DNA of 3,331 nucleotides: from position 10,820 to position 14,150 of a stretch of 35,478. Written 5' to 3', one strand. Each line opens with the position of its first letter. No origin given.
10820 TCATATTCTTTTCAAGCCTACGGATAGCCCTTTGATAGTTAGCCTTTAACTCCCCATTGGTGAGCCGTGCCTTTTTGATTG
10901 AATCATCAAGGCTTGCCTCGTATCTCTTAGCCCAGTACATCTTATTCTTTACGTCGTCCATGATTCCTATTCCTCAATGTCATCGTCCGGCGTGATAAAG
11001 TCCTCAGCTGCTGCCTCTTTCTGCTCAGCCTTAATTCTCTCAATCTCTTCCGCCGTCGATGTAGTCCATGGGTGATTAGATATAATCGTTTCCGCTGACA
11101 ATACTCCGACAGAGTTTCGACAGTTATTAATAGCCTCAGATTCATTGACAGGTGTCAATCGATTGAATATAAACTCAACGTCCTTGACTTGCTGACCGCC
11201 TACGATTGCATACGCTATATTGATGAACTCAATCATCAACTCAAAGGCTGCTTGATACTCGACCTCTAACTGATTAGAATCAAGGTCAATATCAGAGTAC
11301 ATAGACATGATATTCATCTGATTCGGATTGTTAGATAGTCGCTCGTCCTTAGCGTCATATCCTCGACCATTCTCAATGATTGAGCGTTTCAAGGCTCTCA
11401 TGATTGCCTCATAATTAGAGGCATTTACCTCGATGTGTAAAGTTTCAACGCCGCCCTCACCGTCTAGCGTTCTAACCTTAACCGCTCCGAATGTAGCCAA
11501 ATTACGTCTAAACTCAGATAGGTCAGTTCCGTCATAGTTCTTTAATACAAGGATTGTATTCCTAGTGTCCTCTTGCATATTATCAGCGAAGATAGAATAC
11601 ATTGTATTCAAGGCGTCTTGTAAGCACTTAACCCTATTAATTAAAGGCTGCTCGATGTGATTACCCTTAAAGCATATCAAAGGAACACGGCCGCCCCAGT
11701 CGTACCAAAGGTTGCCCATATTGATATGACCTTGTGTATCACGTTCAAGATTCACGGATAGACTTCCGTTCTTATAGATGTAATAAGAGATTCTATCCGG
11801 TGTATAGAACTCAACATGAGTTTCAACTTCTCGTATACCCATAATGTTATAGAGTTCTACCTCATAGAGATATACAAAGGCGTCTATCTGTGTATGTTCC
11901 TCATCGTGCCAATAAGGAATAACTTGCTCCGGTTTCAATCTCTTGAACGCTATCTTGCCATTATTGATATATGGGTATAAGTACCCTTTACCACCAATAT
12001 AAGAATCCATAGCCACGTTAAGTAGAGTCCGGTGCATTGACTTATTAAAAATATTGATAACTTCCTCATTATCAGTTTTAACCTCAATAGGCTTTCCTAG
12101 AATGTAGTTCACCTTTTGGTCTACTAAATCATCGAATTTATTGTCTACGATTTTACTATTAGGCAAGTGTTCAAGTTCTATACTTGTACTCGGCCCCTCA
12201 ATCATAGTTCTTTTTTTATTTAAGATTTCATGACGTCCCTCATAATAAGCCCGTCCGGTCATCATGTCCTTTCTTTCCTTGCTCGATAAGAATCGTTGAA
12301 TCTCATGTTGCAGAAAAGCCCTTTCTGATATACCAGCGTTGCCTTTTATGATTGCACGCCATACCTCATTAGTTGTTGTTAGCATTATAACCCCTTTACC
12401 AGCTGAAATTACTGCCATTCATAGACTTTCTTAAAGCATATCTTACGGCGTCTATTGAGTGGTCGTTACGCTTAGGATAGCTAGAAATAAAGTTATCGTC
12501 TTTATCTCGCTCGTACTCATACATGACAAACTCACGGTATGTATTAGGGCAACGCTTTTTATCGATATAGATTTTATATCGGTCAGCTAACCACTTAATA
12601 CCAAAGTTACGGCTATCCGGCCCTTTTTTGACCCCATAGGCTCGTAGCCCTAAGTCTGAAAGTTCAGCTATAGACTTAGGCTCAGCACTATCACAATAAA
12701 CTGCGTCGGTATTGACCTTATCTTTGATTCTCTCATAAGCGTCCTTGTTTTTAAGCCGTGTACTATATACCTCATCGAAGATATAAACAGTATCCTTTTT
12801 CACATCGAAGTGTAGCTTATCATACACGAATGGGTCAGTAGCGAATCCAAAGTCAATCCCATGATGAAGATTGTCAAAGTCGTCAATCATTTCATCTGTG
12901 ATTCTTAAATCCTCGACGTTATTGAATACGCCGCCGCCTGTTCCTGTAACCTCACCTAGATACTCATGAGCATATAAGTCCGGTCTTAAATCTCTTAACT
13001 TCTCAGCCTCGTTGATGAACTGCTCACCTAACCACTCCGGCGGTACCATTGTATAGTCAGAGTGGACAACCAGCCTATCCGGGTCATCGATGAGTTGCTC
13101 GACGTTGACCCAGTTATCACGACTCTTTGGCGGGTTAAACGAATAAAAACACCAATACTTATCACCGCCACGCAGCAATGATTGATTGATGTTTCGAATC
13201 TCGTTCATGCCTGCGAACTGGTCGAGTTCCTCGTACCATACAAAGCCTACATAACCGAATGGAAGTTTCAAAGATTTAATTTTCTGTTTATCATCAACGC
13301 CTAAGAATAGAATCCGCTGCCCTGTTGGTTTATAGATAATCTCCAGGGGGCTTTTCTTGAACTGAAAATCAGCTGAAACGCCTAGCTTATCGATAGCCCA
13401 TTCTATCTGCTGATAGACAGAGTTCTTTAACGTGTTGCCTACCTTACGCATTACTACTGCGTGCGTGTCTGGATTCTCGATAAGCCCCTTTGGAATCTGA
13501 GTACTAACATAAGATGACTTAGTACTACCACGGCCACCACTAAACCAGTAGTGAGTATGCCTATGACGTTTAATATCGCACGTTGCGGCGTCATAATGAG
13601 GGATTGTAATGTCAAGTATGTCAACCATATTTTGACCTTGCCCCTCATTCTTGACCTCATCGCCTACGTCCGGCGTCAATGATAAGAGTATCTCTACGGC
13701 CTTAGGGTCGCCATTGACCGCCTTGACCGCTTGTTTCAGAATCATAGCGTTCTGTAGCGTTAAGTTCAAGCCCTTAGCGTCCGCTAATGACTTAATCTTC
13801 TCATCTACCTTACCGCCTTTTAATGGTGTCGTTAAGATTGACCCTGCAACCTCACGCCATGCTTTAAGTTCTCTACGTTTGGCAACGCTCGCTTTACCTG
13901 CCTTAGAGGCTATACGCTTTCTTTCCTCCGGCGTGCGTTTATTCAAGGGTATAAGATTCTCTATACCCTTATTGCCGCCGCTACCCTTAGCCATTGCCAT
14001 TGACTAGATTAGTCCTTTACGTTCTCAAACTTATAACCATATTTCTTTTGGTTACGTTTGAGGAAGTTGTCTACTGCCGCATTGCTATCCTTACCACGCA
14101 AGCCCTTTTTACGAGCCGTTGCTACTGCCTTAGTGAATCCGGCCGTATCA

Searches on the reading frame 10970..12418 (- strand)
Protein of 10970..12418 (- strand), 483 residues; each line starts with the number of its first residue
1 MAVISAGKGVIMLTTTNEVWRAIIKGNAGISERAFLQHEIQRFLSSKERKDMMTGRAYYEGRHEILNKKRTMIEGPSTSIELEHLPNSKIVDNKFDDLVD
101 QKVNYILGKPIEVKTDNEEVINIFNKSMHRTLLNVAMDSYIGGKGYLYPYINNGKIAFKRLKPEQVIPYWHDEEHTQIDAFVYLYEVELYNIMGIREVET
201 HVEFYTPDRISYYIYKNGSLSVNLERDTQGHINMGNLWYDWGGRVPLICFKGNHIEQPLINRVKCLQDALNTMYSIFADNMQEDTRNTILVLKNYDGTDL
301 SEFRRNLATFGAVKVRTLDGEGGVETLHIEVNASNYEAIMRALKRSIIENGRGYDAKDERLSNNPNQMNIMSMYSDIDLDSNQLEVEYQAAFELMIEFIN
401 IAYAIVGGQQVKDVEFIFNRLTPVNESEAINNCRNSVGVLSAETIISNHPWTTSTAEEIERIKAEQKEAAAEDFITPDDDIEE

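Call 69: find_related_loci(query=window:10970-12418:-, collection=genome_contigs, flank=2000)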
Query window:10970-12418:- (483 aa) in genome_contigs; peptide patterns used: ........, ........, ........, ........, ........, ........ (x = any residue, [..] = any of these).
52 stretches matched a pattern; 16 encode a relative of the query (tblastn E <= 1e-3); 16 distinct loci.
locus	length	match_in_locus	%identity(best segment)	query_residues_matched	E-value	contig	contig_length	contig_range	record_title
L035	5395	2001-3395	67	13-478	0e+0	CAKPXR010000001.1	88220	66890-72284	MAG: uncultured Veillonella sp. isolate REFINED_METABAT215_TOP10_CONTIGS_1500_ASSEMBLY_K77_MERGED__Hadza_MoBio_hadza-I-L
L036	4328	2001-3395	67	13-478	0e+0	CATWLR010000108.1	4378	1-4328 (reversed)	MAG TPA_asm: Veillonella infantium isolate ERR4918873_bin.3_MetaWRAP_v1.3_MAG genome assembly, contig: ERZ18457021.3769,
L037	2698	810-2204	67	13-478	0e+0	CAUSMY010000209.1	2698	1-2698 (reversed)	MAG TPA_asm: uncultured Veillonella sp. isolate SRR5395396_bin.29_MetaWRAP_v1.3_MAG genome assembly, contig: ERZ14221216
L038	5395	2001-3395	66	13-478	0e+0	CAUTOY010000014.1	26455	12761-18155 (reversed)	MAG TPA_asm: uncultured Veillonella sp. isolate ERR10228837_bin.15_MetaWRAP_v1.3_MAG genome assembly, contig: ERZ2165959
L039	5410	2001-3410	59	18-480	0e+0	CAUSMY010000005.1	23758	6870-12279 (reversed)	MAG TPA_asm: uncultured Veillonella sp. isolate SRR5395396_bin.29_MetaWRAP_v1.3_MAG genome assembly, contig: ERZ14221216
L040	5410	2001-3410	60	18-480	0e+0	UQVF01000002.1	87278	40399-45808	uncultured Veillonella sp. isolate UMGS672 genome assembly, contig: NODE_33_length_87278_cov_7.17908, whole genome shotg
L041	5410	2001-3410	59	18-480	0e+0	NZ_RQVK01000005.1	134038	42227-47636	Veillonella sp. VA137 contig_0005, whole genome shotgun sequence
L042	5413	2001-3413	57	18-480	8e-178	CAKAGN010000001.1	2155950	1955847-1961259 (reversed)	MAG TPA_asm: uncultured Veillonella sp. isolate DRR214960_bin.2_metaWRAP_v1.1_MAG genome assembly, contig: BNJT01000645,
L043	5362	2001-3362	53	17-476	3e-152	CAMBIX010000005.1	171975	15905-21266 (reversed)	MAG: uncultured Veillonellaceae bacterium isolate SRR15732359_bin.16_metaWRAP_v1.3_MAG genome assembly, contig: ERZ94262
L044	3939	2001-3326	47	18-455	2e-133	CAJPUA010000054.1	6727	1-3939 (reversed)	MAG: uncultured Schwartzia sp. isolate SRR9217487-mag-bin.1 genome assembly, contig: SRR9217487-mag-bin.1_1275, whole ge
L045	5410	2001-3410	60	18-480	0e+0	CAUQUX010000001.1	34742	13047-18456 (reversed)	MAG TPA_asm: uncultured Veillonella sp. isolate ERR9968863_bin.7_MetaWRAP_v1.3_MAG genome assembly, contig: ERZ21616046.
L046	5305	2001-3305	45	12-452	4e-119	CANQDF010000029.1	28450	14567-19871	MAG: uncultured Clostridia bacterium isolate Lapin-003-2__bin47 genome assembly, contig: Lapin-003-2__NODE_1561_length_2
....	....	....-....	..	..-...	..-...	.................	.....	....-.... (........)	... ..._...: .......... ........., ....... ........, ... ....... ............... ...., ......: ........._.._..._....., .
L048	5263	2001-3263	46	23-451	7e-118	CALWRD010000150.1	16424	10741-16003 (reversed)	MAG: uncultured Clostridia bacterium isolate E03__bin333 genome assembly, contig: E03__k127_4538919, whole genome shotgu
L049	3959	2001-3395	45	16-473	4e-117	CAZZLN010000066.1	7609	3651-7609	MAG TPA_asm: uncultured Lachnospiraceae bacterium isolate SRP222994_co1_327 genome assembly, contig: NODE_19847_length_7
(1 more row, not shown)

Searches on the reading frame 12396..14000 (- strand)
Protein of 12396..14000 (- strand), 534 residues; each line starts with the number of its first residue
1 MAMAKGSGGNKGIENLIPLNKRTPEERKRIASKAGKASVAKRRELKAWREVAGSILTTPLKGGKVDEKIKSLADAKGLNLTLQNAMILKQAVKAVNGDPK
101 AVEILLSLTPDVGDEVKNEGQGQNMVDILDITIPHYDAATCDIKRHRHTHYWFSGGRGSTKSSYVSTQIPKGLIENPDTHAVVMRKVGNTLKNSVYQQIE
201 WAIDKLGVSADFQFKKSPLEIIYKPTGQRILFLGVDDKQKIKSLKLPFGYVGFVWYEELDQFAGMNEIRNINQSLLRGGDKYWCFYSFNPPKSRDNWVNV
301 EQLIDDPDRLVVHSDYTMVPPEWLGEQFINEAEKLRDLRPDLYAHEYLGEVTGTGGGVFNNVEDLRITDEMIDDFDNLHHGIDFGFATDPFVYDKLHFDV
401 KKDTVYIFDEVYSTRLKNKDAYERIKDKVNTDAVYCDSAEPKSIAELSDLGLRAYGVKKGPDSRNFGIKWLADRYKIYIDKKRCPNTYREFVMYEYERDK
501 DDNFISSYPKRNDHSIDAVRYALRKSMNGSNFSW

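Call 7: search_dna_similar(query=window:12396-14000:-, collection=phages, mode=protein, max_rows=15)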
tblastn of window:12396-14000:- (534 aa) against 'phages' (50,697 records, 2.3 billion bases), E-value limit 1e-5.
Records with a match: 1247; places in all: 1248; records where one place covers at least 80% of the query: 19.
Best place of each record, by identity: <60% 1247.
By first word of the organism name: Streptococcus 243; Staphylococcus 149; Salmonella 124; Enterococcus 88; Clostridium 62; Bacteroides 62; Bacillus 48; Klebsiella 43; Acinetobacter 43; Listeria 38; and 69 more.
By host as written in the record: - 164; Staphylococcus aureus 39; Clostridium sporogenes ATCC-15579 30; Enterococcus faecalis 27; Klebsiella pneumoniae 26; Acinetobacter baumannii 20; Listeria monocytogenes 18; Pseudomonas aeruginosa 16; and 505 more.
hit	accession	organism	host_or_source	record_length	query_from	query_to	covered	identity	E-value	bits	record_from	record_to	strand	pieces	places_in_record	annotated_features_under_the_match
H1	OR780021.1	Clostridium phage XP41-N3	Clostridium perfringens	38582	126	523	75%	52.4%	3e-122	401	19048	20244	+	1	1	terminase large subunit | small terminase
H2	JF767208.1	Clostridium phage phiCP13O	Clostridium perfringens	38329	126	523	75%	52.1%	4e-121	398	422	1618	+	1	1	phage terminase large subunit | hypothetical protein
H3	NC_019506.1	Clostridium phage phiCP13O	Clostridium perfringens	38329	126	523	75%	52.1%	4e-121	398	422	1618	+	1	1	terminase large subunit | terminase small subunit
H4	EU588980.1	Clostridium phage phiCP39-O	Clostridium perfringens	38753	126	523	75%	52.1%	4e-121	398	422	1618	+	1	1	large terminase | small terminase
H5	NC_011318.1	Clostridium phage phiCP39-O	Clostridium perfringens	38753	126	523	75%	52.1%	4e-121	398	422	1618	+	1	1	terminase large subunit | terminase small subunit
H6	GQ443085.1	Clostridium phage phiCP26F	Clostridium perfringens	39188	126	523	75%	52.1%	4e-121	398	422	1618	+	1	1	phi26F_gp2: phage terminase large subunit | phi26F_gp1: hypothetical protein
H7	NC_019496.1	Clostridium phage phiCP26F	Clostridium perfringens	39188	126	523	75%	52.1%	4e-121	398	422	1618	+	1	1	phi26F_gp2: terminase large subunit | phi26F_gp1: terminase small subunit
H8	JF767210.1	Clostridium phage phiCP9O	Clostridium perfringens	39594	126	523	75%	52.1%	4e-121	398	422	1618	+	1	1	phage terminase large subunit | hypothetical protein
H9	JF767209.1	Clostridium phage phiCP34O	Clostridium perfringens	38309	126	523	75%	52.1%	5e-121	397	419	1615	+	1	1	phage terminase large subunit | hypothetical protein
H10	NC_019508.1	Clostridium phage phiCP34O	Clostridium perfringens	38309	126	523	75%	52.1%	5e-121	397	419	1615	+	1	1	terminase large subunit | terminase small subunit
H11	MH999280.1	Clostridium phage CPD1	Clostridium perfringens 2589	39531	126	523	75%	52.1%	5e-121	397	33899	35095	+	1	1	terminase large subunit | putative small terminase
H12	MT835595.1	Bacteriophage sp.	human fecal samples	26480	124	523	75%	51.6%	2e-119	393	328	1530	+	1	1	record has no annotation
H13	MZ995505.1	Clostridium phage vB_CpeP_PMQ04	Clostridium perfringens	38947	126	523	75%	51.6%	1e-70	397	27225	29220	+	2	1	terminase large subunit (x2) | NUMOD4 motif-containing HNH endonuclease | small terminase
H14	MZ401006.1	Clostridium phage CPQ4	Clostridium perfringens JCM 1290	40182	126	523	75%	51.5%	1e-70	397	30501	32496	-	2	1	terminase large subunit | homing endocuclease | large terminase | small terminase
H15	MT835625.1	Bacteriophage sp.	human fecal samples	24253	134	525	73%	50.6%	1e-112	373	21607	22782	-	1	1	record has no annotation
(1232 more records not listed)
